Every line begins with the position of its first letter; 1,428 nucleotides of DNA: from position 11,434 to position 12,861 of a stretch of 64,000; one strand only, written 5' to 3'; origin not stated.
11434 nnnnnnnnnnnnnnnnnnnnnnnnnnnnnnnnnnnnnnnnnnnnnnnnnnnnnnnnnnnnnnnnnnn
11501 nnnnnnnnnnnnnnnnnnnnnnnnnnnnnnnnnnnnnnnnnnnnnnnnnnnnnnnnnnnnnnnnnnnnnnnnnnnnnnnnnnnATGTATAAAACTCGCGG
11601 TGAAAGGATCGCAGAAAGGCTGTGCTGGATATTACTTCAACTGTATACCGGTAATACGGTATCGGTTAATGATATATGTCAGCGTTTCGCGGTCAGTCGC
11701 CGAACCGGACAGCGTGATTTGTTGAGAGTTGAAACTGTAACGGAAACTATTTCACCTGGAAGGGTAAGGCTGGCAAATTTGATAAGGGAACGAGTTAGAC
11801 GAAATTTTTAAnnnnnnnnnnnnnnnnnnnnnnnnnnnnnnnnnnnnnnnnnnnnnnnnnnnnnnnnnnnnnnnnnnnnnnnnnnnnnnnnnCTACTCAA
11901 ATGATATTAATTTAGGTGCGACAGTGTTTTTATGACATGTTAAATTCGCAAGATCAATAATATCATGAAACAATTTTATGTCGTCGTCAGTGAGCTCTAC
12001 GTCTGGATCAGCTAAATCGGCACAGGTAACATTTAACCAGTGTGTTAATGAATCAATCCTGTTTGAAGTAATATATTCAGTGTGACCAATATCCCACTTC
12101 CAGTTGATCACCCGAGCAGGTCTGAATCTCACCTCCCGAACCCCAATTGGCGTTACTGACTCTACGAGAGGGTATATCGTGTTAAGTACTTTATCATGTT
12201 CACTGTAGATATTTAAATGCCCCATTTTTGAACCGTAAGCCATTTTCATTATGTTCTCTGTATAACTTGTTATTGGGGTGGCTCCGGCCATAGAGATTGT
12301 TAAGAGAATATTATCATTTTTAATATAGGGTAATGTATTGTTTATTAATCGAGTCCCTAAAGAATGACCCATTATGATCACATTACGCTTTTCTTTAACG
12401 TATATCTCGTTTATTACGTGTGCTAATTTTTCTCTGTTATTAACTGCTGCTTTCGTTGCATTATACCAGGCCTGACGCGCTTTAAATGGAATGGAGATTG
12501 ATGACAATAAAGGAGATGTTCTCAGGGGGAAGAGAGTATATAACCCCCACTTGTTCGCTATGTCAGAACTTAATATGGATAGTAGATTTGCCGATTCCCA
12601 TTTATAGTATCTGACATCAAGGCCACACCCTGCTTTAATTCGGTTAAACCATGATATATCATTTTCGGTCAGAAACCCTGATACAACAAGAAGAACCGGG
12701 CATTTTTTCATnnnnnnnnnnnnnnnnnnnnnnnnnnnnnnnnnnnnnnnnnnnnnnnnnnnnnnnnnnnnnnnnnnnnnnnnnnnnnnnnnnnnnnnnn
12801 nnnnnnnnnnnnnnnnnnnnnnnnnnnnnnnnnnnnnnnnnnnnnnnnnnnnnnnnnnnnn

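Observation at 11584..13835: WYL/HTH regulator with a perfect 17-bp inverted-repeat pair in its promoter, next to an alpha/beta hydrolase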

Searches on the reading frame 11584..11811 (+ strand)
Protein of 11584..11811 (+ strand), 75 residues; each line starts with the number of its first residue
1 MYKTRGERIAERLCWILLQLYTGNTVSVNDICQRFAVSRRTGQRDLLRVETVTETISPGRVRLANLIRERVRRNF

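Call 11: search_protein_families(proteins=[window:11584-11811:+], library=padloc, max_evalue=0.01)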
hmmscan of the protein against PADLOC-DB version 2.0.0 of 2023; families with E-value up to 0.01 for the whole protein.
window:11584-11811:+ (75 aa): 1 family
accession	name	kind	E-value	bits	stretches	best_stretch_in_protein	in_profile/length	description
PDLC01457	WYL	-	0.00011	19.9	1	10-50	3-43/229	"CAS-I,CAS-II,CAS-III,CAS-IV,CAS-V,CAS-VI; associated_signaling"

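Call 12: search_protein_families(proteins=[window:11584-11811:+], library=ncbifam, max_evalue=0.01)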
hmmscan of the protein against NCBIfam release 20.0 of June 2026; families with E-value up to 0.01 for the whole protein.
window:11584-11811:+ (75 aa): 0 families

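Call 67: search_protein_families(proteins=[window:11584-11811:+], library=phrogs, max_evalue=0.01)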
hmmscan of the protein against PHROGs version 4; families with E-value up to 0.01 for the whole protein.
window:11584-11811:+ (75 aa): 1 family
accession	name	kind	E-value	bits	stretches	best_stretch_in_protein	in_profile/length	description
phrog_13105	-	unknown function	5.1e-08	33.8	1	8-64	2-63/239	-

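Call 88: profile_search(protein=window:11584-11811:+)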
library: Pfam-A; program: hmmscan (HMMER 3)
A. the first sequence (75 residues): domains with independent E <= 10: 6; with E <= 0.001: 1
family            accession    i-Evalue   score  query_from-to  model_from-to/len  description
HTH_11            PF08279.18    0.00067    19.9      16-46          5-36/55  HTH domain
HTH_DeoR          PF08220.18     0.0043    17.2      20-48          9-37/57  DeoR-like helix-turn-helix domain
HTH_28            PF13518.12      0.039    14.5      18-44          6-31/52  Helix-turn-helix domain
HTH_23            PF13384.12        0.1    12.9       8-44          3-36/50  Homeodomain-like domain
MarR_2            PF12802.13       0.13    12.9      15-41          9-36/61  MarR family
Mga               PF05043.19       0.14    13.2      16-51         21-56/87  Mga helix-turn-helix domain

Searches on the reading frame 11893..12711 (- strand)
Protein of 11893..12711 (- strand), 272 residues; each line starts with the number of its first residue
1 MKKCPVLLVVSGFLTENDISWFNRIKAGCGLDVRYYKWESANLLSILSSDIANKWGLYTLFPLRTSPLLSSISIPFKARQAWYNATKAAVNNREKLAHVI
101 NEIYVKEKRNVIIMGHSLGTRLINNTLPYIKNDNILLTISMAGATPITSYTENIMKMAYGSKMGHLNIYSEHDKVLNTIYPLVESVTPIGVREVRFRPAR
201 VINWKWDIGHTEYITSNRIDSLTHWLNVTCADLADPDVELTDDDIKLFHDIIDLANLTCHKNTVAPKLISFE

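Call 8: profile_search(protein=window:11893-12711:-)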
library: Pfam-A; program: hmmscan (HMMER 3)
A. the first sequence (272 residues): domains with independent E <= 10: 4; with E <= 0.001: 2
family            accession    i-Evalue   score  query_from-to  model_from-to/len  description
DUF726            PF05277.18    1.5e-06    27.8      80-196       191-309/343  Protein of unknown function (DUF726)
LCAT              PF02450.21    2.6e-05    24.1      94-210       106-215/392  Lecithin:cholesterol acyltransferase
DUF900            PF05990.18     0.0024    17.8      75-134        58-119/232  Alpha/beta hydrolase of unknown function (DUF900)
LIDHydrolase      PF10230.15      0.073    13.2      93-166        69-135/262  Lipid-droplet associated hydrolase

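Call 11: search_protein_families(proteins=[window:11893-12711:-], library=padloc, max_evalue=0.01)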
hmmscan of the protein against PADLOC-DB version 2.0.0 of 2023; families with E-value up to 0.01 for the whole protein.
window:11893-12711:- (272 aa): 0 families

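Call 12: search_protein_families(proteins=[window:11893-12711:-], library=ncbifam, max_evalue=0.01)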
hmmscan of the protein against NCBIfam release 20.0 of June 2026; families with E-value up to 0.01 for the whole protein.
window:11893-12711:- (272 aa): 0 families

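Call 55: find_homologous_proteins(query=window:11893-12711:-, max_evalue=0.001)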
Query window:11893-12711:- (272 aa): 5 proteins with E <= 0.001 among 557 candidates.
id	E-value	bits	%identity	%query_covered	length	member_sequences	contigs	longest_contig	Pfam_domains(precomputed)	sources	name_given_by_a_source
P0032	4.8e-162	556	90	100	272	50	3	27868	PF05277.19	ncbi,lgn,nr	ncbi:TPA: DUF726 domain-containing protein [Escherichia coli]|nr:DUF726 domain-containing protein [E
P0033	1.1e-150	518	83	100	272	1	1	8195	PF05277.19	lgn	-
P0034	4.3e-148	510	84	100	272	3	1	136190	PF05277.19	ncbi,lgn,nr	ncbi:DUF726 domain-containing protein [Escherichia coli]|nr:DUF726 domain-containing protein [Escher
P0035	3.5e-118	412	67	100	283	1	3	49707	PF05277.19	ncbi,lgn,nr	ncbi:DUF726 domain-containing protein [Escherichia coli]|nr:DUF726 domain-containing protein [Escher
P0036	1.4e-82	295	86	59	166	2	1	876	-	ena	-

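Call 57: find_encoding_contigs(protein=P0035, flank=6000, max_places=3)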
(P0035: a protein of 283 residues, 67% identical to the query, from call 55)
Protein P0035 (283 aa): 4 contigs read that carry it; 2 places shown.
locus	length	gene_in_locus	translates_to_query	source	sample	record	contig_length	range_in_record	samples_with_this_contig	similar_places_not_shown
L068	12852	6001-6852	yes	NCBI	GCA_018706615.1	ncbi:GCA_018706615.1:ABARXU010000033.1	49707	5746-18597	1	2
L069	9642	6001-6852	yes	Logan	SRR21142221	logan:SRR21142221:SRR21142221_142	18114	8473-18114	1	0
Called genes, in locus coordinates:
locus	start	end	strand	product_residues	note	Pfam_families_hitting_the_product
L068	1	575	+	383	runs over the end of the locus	PF22022:Phage_int_M (weak), PF00589:Phage_integrase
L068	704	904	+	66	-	PF12728:HTH_17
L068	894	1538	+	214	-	-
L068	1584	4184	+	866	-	-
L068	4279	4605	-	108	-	-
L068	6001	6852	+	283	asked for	PF05277:DUF726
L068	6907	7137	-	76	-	-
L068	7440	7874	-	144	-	PF10980:DUF2787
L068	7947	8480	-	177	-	-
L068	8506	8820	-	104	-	-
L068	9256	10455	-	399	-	PF13356:Arm-DNA-bind_3, PF00589:Phage_integrase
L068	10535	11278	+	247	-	-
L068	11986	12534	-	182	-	PF01066:CDP-OH_P_transf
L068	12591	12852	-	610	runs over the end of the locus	PF01541:GIY-YIG, PF27096:UvrC_M, PF02151:UVR, PF12836:HHH_3 (faint), PF22920:UvrC_RNaseH, PF08459:UvrC_RNaseH_dom, PF14520:HHH_5, PF00633:HHH (weak)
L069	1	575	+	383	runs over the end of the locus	PF22022:Phage_int_M (weak), PF00589:Phage_integrase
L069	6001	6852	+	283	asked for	PF05277:DUF726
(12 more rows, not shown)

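Call 61: search_protein_representatives(protein=window:11893-12711:-)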
Query: 272 residues. Proteins with E-value up to 0.001 (for the whole library): 78; up to 1e-10: 17; up to 1e-30: 6. The best 78 are listed.
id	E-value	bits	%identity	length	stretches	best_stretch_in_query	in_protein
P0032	1.5e-162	555.6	90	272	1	1-272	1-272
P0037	2.2e-72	260.0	98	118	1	155-272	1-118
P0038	3.4e-55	203.6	99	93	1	180-272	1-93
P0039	6.8e-55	202.6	97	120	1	114-208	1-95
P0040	1.4e-53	198.3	99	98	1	1-92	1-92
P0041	8.1e-32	126.9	88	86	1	207-272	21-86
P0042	6.0e-30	120.8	89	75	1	1-64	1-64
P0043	3.7e-24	101.8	32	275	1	5-218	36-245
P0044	5.2e-24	101.3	88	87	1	92-149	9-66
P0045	3.2e-22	95.4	34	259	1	7-216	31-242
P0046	1.8e-21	93.0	36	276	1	6-221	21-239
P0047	1.7e-17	80.0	97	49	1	1-39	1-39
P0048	3.5e-16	75.7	32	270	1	2-219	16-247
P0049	7.2e-16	74.6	84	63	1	1-45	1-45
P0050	7.9e-16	74.5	27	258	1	2-219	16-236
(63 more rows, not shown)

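Call 63: find_encoding_contigs(protein=P0043, flank=5000, max_places=3)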
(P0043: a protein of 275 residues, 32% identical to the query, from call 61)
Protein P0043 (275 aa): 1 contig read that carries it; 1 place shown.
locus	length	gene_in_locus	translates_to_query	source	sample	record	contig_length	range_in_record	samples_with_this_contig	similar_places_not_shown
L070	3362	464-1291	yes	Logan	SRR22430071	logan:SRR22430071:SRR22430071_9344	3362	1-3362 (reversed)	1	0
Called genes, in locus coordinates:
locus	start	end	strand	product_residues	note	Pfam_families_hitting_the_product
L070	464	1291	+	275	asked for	PF05277:DUF726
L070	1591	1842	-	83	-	-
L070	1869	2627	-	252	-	PF08019:EptA_B_N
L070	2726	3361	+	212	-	?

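Call 64: find_encoding_contigs(protein=P0046, flank=5000, max_places=3)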
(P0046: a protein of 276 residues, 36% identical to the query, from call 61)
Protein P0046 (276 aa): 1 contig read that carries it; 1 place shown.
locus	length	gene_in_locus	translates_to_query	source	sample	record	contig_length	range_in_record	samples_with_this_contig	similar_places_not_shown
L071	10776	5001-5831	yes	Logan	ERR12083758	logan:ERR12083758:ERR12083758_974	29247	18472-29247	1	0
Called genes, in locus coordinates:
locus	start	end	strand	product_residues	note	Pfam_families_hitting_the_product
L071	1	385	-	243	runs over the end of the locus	PF04029:2-ph_phosp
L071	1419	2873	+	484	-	-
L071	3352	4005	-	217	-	-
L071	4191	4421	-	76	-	-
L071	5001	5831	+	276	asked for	PF05277:DUF726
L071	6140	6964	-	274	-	-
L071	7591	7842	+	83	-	-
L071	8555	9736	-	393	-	PF13356:Arm-DNA-bind_3, PF22022:Phage_int_M, PF00589:Phage_integrase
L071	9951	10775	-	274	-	?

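Call 66: search_solved_structures(query=A4, max_evalue=1)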
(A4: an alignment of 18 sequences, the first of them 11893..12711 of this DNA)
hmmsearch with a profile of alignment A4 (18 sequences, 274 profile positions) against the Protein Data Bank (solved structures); distinct sequences matched with E-value up to 1: 44.
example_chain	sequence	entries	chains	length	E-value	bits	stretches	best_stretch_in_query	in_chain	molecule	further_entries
5ct8_A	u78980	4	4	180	9.1e-06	28.7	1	112-203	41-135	Quadruple mutant lipase A | Esterase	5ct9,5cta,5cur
1t4m_A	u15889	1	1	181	1e-05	28.5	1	110-203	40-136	LIPASE A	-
1i6w_A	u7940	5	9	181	1.3e-05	28.2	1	110-203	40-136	LIPASE A | lipase | Esterase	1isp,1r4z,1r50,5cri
5ct4_A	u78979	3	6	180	1.3e-05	28.2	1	111-203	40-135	Esterase | Wild-type Bacillus subtilis lipase A with 10% [BMIM][Cl] chain A | Lipase EstA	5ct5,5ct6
2qxt_A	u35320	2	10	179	1.3e-05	28.1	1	111-203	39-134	Lipase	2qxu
3qmm_A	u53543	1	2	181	1.6e-05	27.9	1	111-203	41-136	Lipase estA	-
3qzu_A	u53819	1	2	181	2.1e-05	27.4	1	111-203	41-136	Lipase estA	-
3d2c_A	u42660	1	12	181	2.5e-05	27.2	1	111-203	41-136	Lipase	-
3d2b_A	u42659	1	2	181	3.8e-05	26.6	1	110-203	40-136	Lipase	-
3d2a_A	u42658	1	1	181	3.9e-05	26.6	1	110-203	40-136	Lipase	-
1t2n_A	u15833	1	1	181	3.9e-05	26.6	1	110-203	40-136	Lipase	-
6nkc_A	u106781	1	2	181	0.00031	23.6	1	109-205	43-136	Lipase, Lip_vut1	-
1w52_X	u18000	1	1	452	0.0022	20.8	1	85-150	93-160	PANCREATIC LIPASE RELATED PROTEIN 2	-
6tj2_A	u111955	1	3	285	0.005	19.7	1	120-158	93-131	Alpha/beta hydrolase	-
1r3d_A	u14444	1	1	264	0.0093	18.8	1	116-156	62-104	conserved hypothetical protein VC1974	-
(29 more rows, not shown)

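Call 67: search_protein_families(proteins=[window:11893-12711:-], library=phrogs, max_evalue=0.01)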
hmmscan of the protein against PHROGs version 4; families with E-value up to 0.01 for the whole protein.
window:11893-12711:- (272 aa): 1 family
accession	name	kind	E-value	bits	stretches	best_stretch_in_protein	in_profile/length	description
phrog_35015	-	unknown function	7.8e-194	643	1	1-272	1-272/272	-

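Call 69: predict_structure(alignment_id=A4)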
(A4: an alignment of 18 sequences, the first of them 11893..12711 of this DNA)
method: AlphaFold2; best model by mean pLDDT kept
length: 272 residues; sequences in the alignment: 18
mean_pLDDT: 82.1   pTM: 0.83
mean pLDDT of the five models: 82.1, 77.6, 77.5, 76.7, 74.6
residues with pLDDT >= 90: 127; 70-90: 94; 50-70: 17; < 50: 34
segments of 3 or more residues with pLDDT < 50: 49-71, 262-272
pLDDT, mean of each block of 10 residues (from residue 1): 89 78 91 90 54 42 41 69 89 97 97 96 98 96 95 93 94 87 88 86 91 88 88 88 84 72 44 34
secondary structure, 60 per line:
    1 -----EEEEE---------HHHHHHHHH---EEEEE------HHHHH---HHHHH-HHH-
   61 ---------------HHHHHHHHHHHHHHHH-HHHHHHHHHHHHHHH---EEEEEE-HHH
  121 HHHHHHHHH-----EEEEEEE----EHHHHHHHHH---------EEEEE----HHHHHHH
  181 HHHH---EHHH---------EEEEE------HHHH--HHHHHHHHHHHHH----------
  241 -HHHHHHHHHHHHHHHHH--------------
elements in order: E6-10 H20-28 E32-36 H43-47 H51-55 H76-91 H93-107 E111-116 H118-129 E135-141 H147-155 E165-169 H174-184 E201-205 H212-215 H218-230 H242-258

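Call 71: fold_search(model_id=the predicted structure, library=pdb)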
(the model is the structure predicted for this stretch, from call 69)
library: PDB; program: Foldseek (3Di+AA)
matches with E <= 10: 1242; with E <= 0.001: 26
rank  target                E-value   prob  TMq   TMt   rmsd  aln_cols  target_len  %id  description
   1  2zyi_A                8.7e-05  1.00  0.40  0.27  10.1       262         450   14  A. Fulgidus lipase with fatty acid fragment and calcium (released 2009-06-16)
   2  4u2f                  1.0e-04  1.00  0.41  0.46  11.3       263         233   11  Crystal structure of dienelactone hydrolase B-1 variant (Q35H, F38L, Y64H, Q110L, C123S, Y137C, Y145C, N154D, E199G, S20 (released 2014-12-10)
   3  1i6w_A                1.6e-04  1.00  0.38  0.52   7.6       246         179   16  THE CRYSTAL STRUCTURE OF BACILLUS SUBTILIS LIPASE: A MINIMAL ALPHA/BETA HYDROLASE ENZYME (released 2001-05-23)
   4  3d2b_A                1.7e-04  1.00  0.38  0.54   7.3       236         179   14  Structure of 2D9, a thermostable mutant of Bacillus subtilis lipase obtained through directed evolution (released 2008-06-03)
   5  2zyr_B                1.7e-04  1.00  0.44  0.29  10.4       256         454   14  A. Fulgidus lipase with fatty acid fragment and magnesium (released 2009-06-16)
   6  7r1k                  2.0e-04  1.00  0.39  0.54   6.9       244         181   13  Phosphorylated Bacillus pumilus Lipase A (released 2022-05-25)
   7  2zyh_A                2.1e-04  1.00  0.45  0.30   9.9       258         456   14  mutant A. Fulgidus lipase S136A complexed with fatty acid fragment (released 2009-06-16)
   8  2zyr_A                2.2e-04  1.00  0.41  0.27  10.4       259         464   15  A. Fulgidus lipase with fatty acid fragment and magnesium (released 2009-06-16)
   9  3qzu_A                2.6e-04  1.00  0.35  0.49   8.1       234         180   16  Crystal structure of Bacillus subtilis Lipase A 7-fold mutant; the outcome of directed evolution towards thermostabili (released 2012-02-08)
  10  1zic                  3.0e-04  1.00  0.40  0.45   9.0       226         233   13  Crystal Structure Analysis of the dienelactone hydrolase (C123S, R206A) mutant- 1.7 A (released 2005-07-05)
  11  5ct8                  3.5e-04  1.00  0.36  0.50   7.3       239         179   17  G158E/K44E/R57E/Y49E Bacillus subtilis lipase A with 0% [BMIM][Cl] (released 2015-11-04)
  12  3qmm_A                3.9e-04  1.00  0.39  0.55   7.0       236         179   14  Structure of 6B, a thermostable mutant of Bacillus subtilis lipase obtained through directed evolution (released 2011-10-05)
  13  1isp                  3.9e-04  1.00  0.35  0.49   8.0       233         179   18  Crystal structure of Bacillus subtilis lipase at 1.3A resolution (released 2002-12-19)
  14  1i6w_B                4.2e-04  1.00  0.38  0.54   7.1       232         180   14  THE CRYSTAL STRUCTURE OF BACILLUS SUBTILIS LIPASE: A MINIMAL ALPHA/BETA HYDROLASE ENZYME (released 2001-05-23)
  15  1din                  5.0e-04  1.00  0.40  0.46   9.0       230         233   12  DIENELACTONE HYDROLASE AT 2.8 ANGSTROMS (released 1996-08-17)
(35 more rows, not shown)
